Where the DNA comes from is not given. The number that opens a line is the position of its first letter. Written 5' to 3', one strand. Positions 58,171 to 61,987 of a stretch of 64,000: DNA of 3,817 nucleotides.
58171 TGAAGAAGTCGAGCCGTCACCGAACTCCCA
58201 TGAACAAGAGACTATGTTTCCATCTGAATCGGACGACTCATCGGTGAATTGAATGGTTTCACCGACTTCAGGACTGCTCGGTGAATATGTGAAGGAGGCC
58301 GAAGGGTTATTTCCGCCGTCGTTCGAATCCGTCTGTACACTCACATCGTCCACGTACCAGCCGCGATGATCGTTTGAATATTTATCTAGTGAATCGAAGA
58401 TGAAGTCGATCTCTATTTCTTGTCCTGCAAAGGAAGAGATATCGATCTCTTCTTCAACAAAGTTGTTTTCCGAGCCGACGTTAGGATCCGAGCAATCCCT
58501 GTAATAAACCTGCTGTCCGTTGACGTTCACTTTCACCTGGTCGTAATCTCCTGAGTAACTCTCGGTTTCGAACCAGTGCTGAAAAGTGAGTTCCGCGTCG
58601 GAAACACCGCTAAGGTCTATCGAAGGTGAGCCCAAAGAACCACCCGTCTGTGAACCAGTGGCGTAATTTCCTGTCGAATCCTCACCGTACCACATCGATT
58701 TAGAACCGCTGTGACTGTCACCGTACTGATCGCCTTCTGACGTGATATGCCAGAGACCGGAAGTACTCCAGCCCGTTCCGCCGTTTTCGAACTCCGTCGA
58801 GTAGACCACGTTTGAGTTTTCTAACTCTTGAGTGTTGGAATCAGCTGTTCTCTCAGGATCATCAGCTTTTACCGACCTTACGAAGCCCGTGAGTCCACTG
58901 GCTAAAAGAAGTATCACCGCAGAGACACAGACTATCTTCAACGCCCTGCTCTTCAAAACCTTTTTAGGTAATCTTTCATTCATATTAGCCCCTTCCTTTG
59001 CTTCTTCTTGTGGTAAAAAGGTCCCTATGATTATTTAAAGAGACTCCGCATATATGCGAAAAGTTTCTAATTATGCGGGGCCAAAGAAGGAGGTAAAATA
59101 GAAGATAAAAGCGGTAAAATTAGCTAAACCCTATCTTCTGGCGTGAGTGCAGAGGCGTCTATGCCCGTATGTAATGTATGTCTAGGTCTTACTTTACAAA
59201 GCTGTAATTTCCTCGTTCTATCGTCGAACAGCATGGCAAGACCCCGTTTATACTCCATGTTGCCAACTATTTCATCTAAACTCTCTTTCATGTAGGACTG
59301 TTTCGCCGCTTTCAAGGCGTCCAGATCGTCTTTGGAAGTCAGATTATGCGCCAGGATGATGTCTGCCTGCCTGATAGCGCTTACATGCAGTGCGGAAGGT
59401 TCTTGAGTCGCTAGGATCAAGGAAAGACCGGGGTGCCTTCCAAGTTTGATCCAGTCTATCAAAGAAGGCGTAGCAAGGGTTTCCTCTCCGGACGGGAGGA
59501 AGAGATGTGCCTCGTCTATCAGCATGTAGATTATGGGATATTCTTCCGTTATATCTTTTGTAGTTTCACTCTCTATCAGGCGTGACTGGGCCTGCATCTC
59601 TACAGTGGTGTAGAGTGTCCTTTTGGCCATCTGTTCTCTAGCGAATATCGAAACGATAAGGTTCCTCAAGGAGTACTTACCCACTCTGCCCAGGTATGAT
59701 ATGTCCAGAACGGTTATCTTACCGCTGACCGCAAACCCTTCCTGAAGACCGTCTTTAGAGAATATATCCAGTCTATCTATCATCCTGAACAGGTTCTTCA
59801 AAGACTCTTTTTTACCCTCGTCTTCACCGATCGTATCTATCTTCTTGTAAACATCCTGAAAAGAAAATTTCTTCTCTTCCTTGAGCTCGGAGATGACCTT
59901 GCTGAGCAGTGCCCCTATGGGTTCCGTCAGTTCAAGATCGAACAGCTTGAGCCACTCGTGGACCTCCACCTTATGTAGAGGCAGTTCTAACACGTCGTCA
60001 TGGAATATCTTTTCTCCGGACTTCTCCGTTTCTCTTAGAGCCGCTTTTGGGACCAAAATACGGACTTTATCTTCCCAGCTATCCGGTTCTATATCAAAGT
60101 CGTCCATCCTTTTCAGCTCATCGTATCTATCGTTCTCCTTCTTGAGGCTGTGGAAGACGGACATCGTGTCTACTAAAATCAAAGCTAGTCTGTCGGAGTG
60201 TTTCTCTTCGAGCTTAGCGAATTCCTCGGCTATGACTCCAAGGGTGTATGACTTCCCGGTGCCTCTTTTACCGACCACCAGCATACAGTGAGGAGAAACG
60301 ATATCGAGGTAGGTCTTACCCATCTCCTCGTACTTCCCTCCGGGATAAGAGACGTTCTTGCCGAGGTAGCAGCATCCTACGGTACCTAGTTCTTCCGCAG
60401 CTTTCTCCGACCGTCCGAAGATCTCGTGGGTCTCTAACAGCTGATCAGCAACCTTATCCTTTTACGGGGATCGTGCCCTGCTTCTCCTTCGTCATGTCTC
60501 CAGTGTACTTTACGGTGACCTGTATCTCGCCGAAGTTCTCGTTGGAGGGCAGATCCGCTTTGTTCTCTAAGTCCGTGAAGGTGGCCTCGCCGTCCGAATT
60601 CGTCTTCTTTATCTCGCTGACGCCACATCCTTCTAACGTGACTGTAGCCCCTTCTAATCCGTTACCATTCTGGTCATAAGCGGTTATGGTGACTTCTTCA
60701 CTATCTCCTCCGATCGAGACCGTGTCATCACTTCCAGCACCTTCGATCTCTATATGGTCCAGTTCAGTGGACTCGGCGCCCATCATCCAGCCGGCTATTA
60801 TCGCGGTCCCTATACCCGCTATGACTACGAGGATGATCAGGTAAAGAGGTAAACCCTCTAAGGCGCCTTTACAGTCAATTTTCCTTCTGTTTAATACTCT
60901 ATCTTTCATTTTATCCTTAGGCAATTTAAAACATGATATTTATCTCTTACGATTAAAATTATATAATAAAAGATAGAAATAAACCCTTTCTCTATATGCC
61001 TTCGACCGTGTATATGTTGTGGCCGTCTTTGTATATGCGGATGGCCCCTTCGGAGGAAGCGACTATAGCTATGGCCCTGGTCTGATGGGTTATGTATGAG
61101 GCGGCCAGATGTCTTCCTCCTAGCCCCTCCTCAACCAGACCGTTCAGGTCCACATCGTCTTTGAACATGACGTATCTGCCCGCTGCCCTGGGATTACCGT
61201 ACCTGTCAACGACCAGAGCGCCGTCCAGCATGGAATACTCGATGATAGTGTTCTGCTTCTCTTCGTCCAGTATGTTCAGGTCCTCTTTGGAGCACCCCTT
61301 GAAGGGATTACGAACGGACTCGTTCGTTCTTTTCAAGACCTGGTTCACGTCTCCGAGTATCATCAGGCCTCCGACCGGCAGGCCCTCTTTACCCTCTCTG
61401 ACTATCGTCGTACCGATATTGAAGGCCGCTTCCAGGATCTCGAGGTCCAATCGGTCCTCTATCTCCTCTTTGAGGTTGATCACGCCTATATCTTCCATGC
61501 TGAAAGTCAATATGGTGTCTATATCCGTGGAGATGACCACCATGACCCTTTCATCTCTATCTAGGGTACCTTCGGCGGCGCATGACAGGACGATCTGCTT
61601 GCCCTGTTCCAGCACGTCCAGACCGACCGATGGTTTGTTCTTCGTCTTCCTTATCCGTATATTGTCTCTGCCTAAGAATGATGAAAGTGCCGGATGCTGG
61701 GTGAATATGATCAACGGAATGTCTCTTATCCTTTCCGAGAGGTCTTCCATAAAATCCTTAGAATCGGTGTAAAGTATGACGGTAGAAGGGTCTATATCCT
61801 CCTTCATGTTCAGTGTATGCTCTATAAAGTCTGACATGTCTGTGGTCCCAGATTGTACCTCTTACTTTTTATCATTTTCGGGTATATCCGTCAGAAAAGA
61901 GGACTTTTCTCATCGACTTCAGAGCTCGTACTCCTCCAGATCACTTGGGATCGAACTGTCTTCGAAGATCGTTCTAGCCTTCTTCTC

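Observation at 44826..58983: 14-kb cluster of three giant acidic surface proteins built from an unassigned ~165-aa repeat, PKD domains, hydrolase heads and a lamin-tail domain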

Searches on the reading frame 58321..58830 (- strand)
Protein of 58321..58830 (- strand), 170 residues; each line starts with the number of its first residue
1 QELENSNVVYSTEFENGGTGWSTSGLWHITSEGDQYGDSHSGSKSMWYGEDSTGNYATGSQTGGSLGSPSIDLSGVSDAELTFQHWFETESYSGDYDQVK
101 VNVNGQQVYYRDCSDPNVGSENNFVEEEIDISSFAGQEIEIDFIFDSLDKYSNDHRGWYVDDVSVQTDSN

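Call 9: search_protein_families(library=pfam, proteins=[window:58321-58830:-], max_evalue=1)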
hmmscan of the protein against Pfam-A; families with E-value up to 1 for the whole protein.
window:58321-58830:- (170 aa): 1 family
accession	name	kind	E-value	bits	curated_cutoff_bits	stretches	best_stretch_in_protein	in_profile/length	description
PF20773.4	InhA-like_MAM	-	1.4e-09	38.2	26.9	1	68-169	54-166/191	Immune inhibitor A-like, MAM domain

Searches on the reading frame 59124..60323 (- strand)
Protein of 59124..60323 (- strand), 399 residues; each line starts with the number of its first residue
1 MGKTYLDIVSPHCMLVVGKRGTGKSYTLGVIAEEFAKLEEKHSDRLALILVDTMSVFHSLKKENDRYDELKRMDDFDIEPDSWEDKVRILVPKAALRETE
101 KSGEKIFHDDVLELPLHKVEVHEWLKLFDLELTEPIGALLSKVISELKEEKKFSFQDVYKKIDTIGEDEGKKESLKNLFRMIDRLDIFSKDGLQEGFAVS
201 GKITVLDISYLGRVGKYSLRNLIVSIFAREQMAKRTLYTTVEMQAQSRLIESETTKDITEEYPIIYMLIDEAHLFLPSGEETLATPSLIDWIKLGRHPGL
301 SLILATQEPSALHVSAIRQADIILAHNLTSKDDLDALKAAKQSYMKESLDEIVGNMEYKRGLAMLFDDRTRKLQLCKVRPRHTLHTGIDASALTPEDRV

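Call 31: search_protein_families(library=pfam, proteins=[window:59124-60323:-], max_evalue=0.001)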
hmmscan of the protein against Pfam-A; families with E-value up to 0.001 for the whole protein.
window:59124-60323:- (399 aa): 3 families
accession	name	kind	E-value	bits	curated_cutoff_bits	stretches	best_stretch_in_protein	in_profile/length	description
PF01935.23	DUF87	-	8.9e-12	46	23.2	1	5-195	15-176/220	Helicase HerA, central domain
PF05872.18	HerA_C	-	8.1e-06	25.2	22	0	225-347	219-342/502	Helicase HerA-like C-terminal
PF05707.18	Zot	-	0.00015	21.7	20.3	0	266-318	84-136/197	Zonular occludens toxin (Zot)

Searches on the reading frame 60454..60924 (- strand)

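Call 31: search_protein_families(library=pfam, proteins=[window:60454-60924:-], max_evalue=0.001)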
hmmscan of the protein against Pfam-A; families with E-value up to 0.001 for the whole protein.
window:60454-60924:- (156 aa): 2 families
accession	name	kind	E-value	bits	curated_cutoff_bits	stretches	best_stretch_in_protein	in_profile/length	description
PF02369.22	Big_1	-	1.7e-06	28.5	34.9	1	67-122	10-70/93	Bacterial Ig-like domain (group 1)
PF13620.12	CarboxypepD_reg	-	0.00044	21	32.3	0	79-121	3-47/82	Carboxypeptidase regulatory-like domain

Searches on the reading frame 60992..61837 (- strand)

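Call 31: search_protein_families(library=pfam, proteins=[window:60992-61837:-], max_evalue=0.001)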
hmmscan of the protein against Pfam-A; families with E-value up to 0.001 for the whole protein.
window:60992-61837:- (281 aa): 1 family
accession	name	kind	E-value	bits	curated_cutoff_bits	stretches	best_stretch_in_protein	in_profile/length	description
PF02457.21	DAC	-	7.5e-13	48.6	27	1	154-273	11-118/119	DisA bacterial checkpoint controller nucleotide-binding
